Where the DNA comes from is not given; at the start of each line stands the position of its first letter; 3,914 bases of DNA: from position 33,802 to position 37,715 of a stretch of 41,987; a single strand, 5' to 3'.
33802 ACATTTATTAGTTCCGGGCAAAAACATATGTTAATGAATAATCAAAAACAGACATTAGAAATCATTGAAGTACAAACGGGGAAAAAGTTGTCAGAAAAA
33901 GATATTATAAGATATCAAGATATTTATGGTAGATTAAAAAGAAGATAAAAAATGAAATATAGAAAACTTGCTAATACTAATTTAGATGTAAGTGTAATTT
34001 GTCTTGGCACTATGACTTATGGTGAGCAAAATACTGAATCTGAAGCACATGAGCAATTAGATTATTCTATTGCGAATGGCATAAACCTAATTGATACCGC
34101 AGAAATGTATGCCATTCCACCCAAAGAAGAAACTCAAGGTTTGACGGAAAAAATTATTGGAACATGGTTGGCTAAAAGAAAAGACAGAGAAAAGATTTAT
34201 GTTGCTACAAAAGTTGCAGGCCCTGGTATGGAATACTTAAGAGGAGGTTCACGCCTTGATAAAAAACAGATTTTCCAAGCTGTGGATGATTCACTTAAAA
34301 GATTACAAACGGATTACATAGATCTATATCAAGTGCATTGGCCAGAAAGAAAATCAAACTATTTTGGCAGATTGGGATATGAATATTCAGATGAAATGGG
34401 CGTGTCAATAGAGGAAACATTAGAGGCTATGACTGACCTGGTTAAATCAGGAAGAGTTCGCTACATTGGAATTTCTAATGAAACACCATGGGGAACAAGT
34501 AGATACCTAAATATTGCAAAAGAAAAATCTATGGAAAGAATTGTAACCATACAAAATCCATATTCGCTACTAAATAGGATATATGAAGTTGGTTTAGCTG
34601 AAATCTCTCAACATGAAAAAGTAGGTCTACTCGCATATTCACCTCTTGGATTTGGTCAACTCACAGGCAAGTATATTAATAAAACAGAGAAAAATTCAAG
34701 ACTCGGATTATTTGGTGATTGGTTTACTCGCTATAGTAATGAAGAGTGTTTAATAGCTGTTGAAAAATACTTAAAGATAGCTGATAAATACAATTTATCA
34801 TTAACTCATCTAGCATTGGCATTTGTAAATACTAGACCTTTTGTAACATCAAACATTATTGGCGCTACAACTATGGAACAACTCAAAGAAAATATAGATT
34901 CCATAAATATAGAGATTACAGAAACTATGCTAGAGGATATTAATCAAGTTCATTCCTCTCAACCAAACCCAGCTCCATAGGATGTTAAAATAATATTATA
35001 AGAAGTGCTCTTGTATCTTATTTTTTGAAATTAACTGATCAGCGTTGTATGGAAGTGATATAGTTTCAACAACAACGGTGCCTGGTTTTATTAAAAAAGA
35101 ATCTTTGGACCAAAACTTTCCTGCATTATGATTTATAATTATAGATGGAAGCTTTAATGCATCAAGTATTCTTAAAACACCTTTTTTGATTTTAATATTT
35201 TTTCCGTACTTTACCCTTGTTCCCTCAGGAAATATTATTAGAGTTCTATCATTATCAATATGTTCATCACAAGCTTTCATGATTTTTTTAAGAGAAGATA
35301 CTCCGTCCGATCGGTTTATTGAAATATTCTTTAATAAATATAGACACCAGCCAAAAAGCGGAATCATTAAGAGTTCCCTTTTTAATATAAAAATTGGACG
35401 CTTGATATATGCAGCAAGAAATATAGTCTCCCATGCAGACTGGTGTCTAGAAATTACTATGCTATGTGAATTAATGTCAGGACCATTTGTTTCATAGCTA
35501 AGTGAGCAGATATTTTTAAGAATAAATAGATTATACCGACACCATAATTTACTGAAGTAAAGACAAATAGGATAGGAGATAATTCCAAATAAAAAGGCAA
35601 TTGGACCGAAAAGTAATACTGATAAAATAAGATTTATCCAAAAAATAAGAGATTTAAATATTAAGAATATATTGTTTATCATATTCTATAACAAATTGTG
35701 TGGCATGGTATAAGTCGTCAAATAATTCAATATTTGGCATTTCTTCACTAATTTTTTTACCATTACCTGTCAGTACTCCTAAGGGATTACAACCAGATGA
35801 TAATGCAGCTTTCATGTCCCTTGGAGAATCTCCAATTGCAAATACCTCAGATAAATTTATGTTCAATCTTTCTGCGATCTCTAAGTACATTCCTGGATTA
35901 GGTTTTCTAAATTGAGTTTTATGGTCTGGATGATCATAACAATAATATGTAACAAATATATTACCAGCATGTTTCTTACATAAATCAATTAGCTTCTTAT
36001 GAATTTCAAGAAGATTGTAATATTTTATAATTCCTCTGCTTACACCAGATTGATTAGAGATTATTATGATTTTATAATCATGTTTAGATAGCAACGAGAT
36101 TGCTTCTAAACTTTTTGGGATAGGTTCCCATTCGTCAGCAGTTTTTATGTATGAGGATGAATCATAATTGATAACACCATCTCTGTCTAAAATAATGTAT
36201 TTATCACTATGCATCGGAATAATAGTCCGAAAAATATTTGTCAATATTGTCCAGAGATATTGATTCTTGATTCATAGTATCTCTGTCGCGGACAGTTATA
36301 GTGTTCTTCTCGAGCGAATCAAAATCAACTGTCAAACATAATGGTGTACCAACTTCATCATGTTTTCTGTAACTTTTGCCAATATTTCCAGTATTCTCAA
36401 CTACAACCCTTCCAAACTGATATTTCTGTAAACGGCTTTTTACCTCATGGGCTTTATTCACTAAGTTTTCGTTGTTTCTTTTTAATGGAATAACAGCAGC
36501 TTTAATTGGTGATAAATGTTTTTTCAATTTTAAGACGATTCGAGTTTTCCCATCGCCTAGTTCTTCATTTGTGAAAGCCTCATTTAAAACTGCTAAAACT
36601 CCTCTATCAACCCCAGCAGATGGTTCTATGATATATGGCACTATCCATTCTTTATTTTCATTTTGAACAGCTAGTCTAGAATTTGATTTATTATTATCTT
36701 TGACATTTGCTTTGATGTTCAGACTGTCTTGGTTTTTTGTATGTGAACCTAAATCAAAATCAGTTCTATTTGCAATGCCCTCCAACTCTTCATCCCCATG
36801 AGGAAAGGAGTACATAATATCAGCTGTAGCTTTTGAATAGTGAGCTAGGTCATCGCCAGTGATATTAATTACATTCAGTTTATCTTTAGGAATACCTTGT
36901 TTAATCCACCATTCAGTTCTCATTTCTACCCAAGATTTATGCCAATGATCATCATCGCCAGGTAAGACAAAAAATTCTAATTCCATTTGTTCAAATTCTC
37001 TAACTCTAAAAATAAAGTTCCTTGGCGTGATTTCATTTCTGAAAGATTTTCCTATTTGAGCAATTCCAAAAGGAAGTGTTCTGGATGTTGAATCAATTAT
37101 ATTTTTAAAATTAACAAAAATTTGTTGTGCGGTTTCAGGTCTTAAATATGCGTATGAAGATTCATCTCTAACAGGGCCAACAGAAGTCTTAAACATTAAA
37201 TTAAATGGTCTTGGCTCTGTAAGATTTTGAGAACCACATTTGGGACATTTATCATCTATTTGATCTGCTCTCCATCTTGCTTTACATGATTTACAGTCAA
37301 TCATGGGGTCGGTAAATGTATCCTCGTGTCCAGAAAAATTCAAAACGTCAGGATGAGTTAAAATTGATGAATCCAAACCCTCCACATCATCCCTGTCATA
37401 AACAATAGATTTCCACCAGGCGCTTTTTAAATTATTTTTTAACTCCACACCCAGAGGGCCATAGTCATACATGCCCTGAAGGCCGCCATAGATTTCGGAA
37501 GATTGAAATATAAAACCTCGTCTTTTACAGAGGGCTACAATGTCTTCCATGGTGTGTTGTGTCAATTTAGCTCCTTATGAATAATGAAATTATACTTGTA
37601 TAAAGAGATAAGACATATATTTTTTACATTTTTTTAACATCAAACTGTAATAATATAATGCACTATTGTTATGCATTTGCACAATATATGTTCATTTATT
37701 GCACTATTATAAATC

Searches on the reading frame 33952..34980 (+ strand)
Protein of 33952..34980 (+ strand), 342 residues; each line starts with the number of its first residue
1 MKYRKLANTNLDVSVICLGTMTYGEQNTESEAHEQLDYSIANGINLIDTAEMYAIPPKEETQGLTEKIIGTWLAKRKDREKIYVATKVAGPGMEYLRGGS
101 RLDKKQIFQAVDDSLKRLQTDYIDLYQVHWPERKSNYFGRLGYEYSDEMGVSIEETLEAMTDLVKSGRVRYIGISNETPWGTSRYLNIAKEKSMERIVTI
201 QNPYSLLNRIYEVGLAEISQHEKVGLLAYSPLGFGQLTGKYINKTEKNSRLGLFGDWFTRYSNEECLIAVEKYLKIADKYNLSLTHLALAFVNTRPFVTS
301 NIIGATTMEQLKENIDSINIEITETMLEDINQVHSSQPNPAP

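Call 62: search_protein_families(library=ncbifam, proteins=[window:33952-34980:+], max_evalue=0.00001)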
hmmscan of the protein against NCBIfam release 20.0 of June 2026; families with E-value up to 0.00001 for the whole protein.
window:33952-34980:+ (342 aa): 7 families
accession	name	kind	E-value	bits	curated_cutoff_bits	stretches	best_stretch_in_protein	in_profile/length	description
NF007912.0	PRK10625.1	equivalog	6.9e-138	459.8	415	1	1-342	1-346/346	NADP(H)-dependent aldo-keto reductase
NF049922.1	MethglyxlRedYdjG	equivalog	2.5e-37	128.6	550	1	1-330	1-317/326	NADH-dependent methylglyoxal reductase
NF007388.0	PRK09912.1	subfamily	2.7e-29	102.2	448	1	1-332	13-330/346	L-glyceraldehyde 3-phosphate reductase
TIGR01293.1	Kv_beta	subfamily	2.8e-29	102.2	365.4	1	1-322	1-305/319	voltage-dependent potassium channel subunit beta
NF007695.0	PRK10376.1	subfamily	2.4e-19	69.5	280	1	19-237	29-221/290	oxidoreductase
NF008377.0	PRK11172.1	equivalog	3.3e-11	42.9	327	1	18-237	8-186/267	2,5-didehydrogluconate reductase DkgB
NF008598.0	PRK11565.1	equivalog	2e-08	33.7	425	1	29-138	27-116/275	2,5-didehydrogluconate reductase DkgA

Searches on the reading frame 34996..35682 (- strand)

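Call 62: search_protein_families(library=ncbifam, proteins=[window:34996-35682:-], max_evalue=0.00001)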
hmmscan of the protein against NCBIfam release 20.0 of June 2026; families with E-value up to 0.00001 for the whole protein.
window:34996-35682:- (228 aa): 7 families
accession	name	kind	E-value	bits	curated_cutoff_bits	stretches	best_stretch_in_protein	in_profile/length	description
TIGR00530.1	AGP_acyltrn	subfamily_domain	1.8e-18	66.5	102.95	1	71-174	15-118/130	1-acylglycerol-3-phosphate O-acyltransferase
NF011593.0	PRK15018.1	equivalog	7.3e-11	42.3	501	1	7-184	3-178/245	1-acylglycerol-3-phosphate O-acyltransferase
NF058536.1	LPAAT_acyl_YihG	equivalog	1.2e-07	31.3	260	1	5-163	10-187/290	1-acylglycerol-3-phosphate O-acyltransferase, YihG family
NF052552.1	LyOrLpactfOlsARHOCB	equivalog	1.4e-07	30.8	300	1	31-157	50-168/271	lyso-ornithine lipid O-acyltransferase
NF006386.0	PRK08633.1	equivalog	1.4e-07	29.7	1221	1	74-191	443-555/1147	acyl-[ACP]--phospholipid O-acyltransferase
NF052553.1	LyOrLpactfOlsABRUA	equivalog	4.3e-07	29.3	300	1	16-158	12-149/263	lyso-ornithine lipid O-acyltransferase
NF010621.0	PRK14014.1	domain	1.1e-06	27.9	186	1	5-162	15-191/301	acetyltransferase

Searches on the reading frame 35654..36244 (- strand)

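Call 62: search_protein_families(library=ncbifam, proteins=[window:35654-36244:-], max_evalue=0.00001)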
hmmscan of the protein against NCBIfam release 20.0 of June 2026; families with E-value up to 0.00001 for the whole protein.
window:35654-36244:- (196 aa): 16 families
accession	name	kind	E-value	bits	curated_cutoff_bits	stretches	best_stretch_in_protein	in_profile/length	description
NF006506.0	PRK08942.1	equivalog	2.9e-50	170.3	178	1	13-186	2-178/182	D-glycero-beta-D-manno-heptose 1,7-bisphosphate 7-phosphatase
TIGR01662.1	HAD-SF-IIIA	subfamily_domain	3.9e-30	104.8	44.6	1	15-153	1-134/141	HAD-IIIA family hydrolase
TIGR01656.1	Histidinol-ppas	subfamily_domain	9.4e-30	103.5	84.15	1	16-155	2-143/149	histidinol-phosphate phosphatase domain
TIGR00213.1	GmhB_yaeD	subfamily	7.3e-23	81.1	149.6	1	15-172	2-163/176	D-glycero-beta-D-manno-heptose 1,7-bisphosphate 7-phosphatase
NF050049.1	HBPPhtaseGmhB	domain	1.3e-22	80.5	250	1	15-163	4-149/171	D-glycero-alpha-D-manno-heptose-1,7-bisphosphate 7-phosphatase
NF005264.0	PRK06769.1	equivalog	9.9e-16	58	217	1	15-167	5-146/175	HAD-IIIA family hydrolase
NF003937.0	PRK05446.1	equivalog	1.7e-12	47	443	1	14-157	3-148/355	bifunctional histidinol-phosphatase/imidazoleglycerol-phosphate dehydratase HisB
TIGR01664.1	DNA-3'-Pase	equivalog_domain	7.5e-11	42.2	107.65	1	8-141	7-137/167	DNA 3'-phosphatase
TIGR01261.1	hisB_Nterm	equivalog_domain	1.5e-09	37.5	140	1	15-147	2-136/161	histidinol-phosphatase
NF009695.0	PRK13222.1-2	equivalog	6.7e-08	32.3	225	1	113-185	149-222/226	phosphoglycolate phosphatase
TIGR01428.1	HAD_type_II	equivalog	1.4e-06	28.4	125.4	0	33-153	84-186/197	haloacid dehalogenase type II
TIGR01449.2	PGP_bact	equivalog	2.2e-06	27.4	180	1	111-177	138-205/213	phosphoglycolate phosphatase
TIGR01460.1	HAD-SF-IIA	subfamily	2.9e-06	27.3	100.15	0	112-160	195-246/246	HAD-IIA family hydrolase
NF009694.0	PRK13222.1-1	equivalog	3.5e-06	26.5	415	1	109-165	162-220/252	phosphoglycolate phosphatase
TIGR02252.1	DREG-2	subfamily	6.5e-06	26.1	155.2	0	110-154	156-201/203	HAD hydrolase, REG-2-like, family IA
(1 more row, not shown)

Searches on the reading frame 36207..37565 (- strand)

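Call 62: search_protein_families(library=ncbifam, proteins=[window:36207-37565:-], max_evalue=0.00001)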
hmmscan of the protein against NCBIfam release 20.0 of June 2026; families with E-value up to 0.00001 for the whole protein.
window:36207-37565:- (452 aa): 10 families
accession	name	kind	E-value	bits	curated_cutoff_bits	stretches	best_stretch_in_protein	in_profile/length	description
NF011484.0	PRK14894.1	equivalog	2.9e-193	642.9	1050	2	2-334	2-336/539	glycine--tRNA ligase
NF003211.1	PRK04173.1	equivalog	9.4e-176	585.1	312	2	106-444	129-453/454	glycine--tRNA ligase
TIGR00389.1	glyS_dimeric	equivalog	5.1e-139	464.4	243.3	4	106-209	126-227/565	glycine--tRNA ligase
TIGR00408.1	proS_fam_I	equivalog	1.6e-13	50.4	437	1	347-447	276-379/475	proline--tRNA ligase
NF008979.1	PRK12325.1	exception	4.9e-12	45.4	550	1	349-443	340-434/437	proline--tRNA ligase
NF006625.0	PRK09194.1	equivalog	1.9e-11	43.6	558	1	345-443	459-556/559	proline--tRNA ligase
TIGR00409.1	proS_fam_II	equivalog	1.7e-10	40.5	306.7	0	349-445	469-565/568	proline--tRNA ligase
TIGR00418.1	thrS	equivalog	2.4e-09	36.7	383.65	0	306-442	436-558/565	threonine--tRNA ligase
NF003068.0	PRK03991.1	equivalog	7.2e-09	34.5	484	1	161-443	304-586/613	threonine--tRNA ligase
TIGR00442.1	hisS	equivalog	4.5e-07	29.2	286.75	0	345-437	310-405/406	histidine--tRNA ligase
